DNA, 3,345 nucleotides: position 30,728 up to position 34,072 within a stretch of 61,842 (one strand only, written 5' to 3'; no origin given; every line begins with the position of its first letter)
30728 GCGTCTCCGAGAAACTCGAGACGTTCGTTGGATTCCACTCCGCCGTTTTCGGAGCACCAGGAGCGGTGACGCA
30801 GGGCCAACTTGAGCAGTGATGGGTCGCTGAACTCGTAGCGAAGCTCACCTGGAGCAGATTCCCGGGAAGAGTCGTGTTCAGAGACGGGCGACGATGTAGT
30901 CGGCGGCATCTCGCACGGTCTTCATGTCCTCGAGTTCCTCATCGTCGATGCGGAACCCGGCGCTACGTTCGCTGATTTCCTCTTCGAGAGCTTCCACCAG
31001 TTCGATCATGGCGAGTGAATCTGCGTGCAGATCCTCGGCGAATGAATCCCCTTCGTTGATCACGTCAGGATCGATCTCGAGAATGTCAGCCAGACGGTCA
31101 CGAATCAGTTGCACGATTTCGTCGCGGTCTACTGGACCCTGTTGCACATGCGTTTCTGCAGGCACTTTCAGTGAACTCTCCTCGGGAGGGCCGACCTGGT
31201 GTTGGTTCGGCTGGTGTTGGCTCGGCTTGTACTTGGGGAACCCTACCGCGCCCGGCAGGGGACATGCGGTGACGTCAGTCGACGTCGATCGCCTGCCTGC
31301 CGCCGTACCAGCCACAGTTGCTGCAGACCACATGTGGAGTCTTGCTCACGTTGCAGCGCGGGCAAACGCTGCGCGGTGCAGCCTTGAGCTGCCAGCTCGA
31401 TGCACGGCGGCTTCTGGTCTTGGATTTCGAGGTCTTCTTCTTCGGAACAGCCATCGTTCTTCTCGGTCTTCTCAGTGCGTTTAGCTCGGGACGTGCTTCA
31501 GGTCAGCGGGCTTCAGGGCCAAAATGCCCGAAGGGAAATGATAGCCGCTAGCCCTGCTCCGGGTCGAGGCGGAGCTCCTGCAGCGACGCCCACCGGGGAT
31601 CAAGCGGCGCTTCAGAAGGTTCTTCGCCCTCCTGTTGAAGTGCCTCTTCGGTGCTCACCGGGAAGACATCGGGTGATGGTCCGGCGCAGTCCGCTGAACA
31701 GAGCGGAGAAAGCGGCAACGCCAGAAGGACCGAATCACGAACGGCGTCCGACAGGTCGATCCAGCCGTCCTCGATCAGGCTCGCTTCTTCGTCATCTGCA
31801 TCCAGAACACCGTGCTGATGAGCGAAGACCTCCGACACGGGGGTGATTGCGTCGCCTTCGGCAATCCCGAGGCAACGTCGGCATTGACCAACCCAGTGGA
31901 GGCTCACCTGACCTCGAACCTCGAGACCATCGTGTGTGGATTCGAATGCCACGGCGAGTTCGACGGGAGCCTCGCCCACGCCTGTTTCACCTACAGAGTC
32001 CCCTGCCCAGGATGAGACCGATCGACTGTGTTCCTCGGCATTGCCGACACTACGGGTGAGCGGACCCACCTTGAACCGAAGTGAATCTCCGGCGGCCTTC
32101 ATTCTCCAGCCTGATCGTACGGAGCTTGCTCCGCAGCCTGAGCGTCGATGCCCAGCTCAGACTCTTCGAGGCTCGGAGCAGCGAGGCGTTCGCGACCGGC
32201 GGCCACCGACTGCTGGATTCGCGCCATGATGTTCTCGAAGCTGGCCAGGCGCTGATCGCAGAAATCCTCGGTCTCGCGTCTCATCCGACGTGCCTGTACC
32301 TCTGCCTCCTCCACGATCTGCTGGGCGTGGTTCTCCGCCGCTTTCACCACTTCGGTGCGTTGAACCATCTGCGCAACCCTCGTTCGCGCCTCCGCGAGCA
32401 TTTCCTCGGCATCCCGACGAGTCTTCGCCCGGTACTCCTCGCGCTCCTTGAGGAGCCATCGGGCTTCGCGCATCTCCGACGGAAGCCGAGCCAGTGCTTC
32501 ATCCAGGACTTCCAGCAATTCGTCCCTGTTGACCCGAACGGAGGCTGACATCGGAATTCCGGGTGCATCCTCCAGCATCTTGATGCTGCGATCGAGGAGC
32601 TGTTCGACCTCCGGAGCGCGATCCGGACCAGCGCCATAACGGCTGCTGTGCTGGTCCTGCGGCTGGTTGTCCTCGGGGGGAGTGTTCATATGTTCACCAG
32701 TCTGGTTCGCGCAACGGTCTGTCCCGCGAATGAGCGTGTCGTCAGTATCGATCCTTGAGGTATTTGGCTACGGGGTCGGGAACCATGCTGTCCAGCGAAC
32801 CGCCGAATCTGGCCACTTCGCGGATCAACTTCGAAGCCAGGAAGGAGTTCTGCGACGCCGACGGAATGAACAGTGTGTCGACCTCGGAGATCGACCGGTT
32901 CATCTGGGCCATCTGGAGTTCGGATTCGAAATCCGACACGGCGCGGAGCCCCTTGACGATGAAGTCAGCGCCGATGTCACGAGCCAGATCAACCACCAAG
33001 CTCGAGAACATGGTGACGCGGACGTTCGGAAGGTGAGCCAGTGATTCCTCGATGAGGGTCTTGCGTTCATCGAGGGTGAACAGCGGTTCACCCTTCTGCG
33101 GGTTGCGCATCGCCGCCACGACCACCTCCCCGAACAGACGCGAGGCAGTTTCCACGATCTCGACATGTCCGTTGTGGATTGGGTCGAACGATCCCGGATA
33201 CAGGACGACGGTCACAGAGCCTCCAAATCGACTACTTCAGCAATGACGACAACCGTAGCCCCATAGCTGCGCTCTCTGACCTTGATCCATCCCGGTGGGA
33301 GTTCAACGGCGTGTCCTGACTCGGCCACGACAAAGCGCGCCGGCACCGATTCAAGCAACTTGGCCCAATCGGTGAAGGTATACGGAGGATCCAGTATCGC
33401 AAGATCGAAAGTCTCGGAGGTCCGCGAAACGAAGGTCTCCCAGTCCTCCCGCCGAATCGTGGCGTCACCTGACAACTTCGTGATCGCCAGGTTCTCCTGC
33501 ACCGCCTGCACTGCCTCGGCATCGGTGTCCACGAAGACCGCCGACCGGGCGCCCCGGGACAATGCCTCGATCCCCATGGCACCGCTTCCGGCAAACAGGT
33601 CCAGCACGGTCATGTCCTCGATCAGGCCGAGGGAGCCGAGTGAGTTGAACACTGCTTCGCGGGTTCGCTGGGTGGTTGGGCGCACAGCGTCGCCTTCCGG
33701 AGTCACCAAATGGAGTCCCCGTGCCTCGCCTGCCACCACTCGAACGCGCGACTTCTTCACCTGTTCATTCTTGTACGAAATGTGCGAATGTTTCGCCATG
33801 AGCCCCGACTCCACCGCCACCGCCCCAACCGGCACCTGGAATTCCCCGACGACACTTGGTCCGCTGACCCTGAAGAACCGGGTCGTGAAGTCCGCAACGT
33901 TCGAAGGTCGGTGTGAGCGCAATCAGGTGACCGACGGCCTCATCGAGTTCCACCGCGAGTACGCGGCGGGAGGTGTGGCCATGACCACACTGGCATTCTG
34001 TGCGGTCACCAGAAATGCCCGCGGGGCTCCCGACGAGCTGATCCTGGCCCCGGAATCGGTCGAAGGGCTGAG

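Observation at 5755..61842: Window-wide pattern: many 12-23 nt tandem duplications, in frame inside genes and often out of frame at stop codons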

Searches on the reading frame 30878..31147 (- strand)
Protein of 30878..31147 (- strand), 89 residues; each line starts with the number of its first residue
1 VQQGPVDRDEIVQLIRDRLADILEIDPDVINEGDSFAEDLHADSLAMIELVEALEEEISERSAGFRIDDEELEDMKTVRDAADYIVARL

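Call 44: find_encoding_contigs(protein=window:30878-31147:-, flank=10000, max_places=10)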
Protein window:30878-31147:- (89 aa): no gene with exactly this product is on record in the collection.

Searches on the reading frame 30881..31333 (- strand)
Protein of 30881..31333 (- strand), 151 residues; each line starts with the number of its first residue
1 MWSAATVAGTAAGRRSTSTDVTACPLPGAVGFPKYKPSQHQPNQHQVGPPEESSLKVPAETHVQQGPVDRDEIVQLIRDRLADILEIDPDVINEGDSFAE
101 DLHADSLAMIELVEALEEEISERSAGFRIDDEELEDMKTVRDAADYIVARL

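Call 8: search_protein_families(library=pfam, proteins=[window:30881-31333:-])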
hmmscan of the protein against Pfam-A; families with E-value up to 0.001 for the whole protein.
window:30881-31333:- (151 aa): 1 family
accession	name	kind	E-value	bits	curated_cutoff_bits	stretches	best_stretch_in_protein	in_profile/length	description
PF00550.31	PP-binding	-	5.4e-10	39.8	20.8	1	76-147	2-67/67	Phosphopantetheine attachment site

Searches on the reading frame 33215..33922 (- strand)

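Call 36: search_protein_families(library=pfam, proteins=[window:33215-33922:-], max_evalue=0.01)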
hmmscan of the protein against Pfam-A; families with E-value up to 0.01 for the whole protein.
window:33215-33922:- (236 aa): 9 families
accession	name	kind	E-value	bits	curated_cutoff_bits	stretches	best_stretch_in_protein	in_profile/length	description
PF03602.21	Cons_hypoth95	-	4.8e-42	144.1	24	1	60-227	1-180/182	Conserved hypothetical protein 95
PF05175.20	MTS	-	1.5e-07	31.7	23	1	103-182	32-109/170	Methyltransferase small domain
PF13847.12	Methyltransf_31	-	1.6e-06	28.3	27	1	102-193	3-97/145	Methyltransferase domain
PF06325.19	PrmA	-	1.7e-06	28.2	22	1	102-155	161-214/296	Ribosomal protein L11 methyltransferase (PrmA)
PF13649.12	Methyltransf_25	-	1.5e-05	26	27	1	106-179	1-73/97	Methyltransferase domain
PF02005.22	TRM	-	2e-05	24.4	27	1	94-180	50-132/376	N2,N2-dimethylguanosine tRNA methyltransferase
PF01170.24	UPF0020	-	6.2e-05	23.2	22.3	1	102-181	28-131/197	RMKL-like, methyltransferase domain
PF10294.15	Methyltransf_16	-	0.0015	18.7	21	1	102-176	46-125/174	Lysine methyltransferase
PF02475.24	TRM5-TYW2_MTfase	-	0.002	18.5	28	1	104-184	38-117/164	TRM5/TYW2 methyltransferase domain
